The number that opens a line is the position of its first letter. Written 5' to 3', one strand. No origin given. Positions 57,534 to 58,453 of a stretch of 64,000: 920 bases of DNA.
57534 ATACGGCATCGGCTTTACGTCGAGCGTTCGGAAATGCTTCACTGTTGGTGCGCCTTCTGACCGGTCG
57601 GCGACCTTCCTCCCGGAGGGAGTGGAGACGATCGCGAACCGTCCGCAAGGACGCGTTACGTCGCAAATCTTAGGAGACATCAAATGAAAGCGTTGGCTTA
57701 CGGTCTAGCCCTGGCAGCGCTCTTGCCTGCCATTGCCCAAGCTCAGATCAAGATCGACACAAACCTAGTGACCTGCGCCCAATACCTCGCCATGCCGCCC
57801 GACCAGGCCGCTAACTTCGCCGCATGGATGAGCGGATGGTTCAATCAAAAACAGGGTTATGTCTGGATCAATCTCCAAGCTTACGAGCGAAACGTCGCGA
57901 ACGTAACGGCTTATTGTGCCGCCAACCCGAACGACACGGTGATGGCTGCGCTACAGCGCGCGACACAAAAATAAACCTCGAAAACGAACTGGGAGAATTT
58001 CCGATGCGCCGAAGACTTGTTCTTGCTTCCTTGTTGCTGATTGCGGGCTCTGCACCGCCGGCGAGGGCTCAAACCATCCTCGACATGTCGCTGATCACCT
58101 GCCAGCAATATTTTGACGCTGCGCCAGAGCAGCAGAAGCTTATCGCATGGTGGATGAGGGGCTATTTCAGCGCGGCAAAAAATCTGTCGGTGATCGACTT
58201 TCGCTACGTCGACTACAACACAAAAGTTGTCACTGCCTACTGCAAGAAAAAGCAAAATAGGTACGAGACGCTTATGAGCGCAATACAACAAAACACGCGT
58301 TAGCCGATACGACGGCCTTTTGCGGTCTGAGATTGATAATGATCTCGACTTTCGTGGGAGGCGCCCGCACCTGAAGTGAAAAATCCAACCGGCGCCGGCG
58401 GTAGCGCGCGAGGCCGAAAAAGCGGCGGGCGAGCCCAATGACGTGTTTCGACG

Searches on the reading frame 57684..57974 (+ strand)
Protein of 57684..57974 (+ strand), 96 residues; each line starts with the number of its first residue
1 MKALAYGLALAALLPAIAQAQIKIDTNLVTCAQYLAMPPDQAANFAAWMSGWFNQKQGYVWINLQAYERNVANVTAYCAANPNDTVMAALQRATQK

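Call 10: search_protein_families(library=pfam, proteins=[window:57684-57974:+], max_evalue=0.01)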
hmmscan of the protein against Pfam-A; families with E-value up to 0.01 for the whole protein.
window:57684-57974:+ (96 aa): 1 family
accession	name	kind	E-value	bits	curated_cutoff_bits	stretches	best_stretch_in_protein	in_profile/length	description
PF06411.16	HdeA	-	5e-15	56.1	22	1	4-87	4-90/91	HdeA/HdeB family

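Call 32: find_encoding_contigs(protein=window:57684-57974:+, flank=10000, max_places=3)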
Protein window:57684-57974:+ (96 aa): 3 contigs read that carry it; 3 places shown.
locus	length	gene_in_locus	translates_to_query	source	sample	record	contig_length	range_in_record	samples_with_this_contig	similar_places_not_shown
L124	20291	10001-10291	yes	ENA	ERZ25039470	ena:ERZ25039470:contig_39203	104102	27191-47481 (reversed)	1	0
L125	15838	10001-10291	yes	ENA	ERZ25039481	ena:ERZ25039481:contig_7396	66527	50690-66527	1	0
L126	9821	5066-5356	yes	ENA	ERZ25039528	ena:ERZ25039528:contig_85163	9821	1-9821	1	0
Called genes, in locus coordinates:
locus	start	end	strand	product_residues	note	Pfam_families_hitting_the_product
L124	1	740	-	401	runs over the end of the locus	PF00872:Transposase_mut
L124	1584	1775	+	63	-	-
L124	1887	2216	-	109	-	-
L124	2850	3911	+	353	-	PF00702:Hydrolase (faint), PF12710:HAD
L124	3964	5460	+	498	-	PF11737:DUF3300, PF13884:Peptidase_S74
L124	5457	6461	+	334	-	PF11453:DUF2950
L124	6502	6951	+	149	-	PF02656:DUF202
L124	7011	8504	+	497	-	PF00884:Sulfatase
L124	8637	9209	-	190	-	-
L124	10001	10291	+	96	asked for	PF06411:HdeA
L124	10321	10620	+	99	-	PF06411:HdeA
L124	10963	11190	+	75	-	-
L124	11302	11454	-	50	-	-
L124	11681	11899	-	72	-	-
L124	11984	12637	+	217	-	-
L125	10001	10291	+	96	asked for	PF06411:HdeA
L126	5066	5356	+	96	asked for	PF06411:HdeA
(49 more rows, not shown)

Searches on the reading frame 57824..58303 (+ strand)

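Call 10: search_protein_families(library=pfam, proteins=[window:57824-58303:+], max_evalue=0.01)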
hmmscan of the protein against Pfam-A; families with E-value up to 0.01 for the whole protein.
window:57824-58303:+ (159 aa): 1 family
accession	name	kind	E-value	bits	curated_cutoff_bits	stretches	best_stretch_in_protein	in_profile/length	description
PF06411.16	HdeA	-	5e-16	59.3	22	1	67-145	6-86/91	HdeA/HdeB family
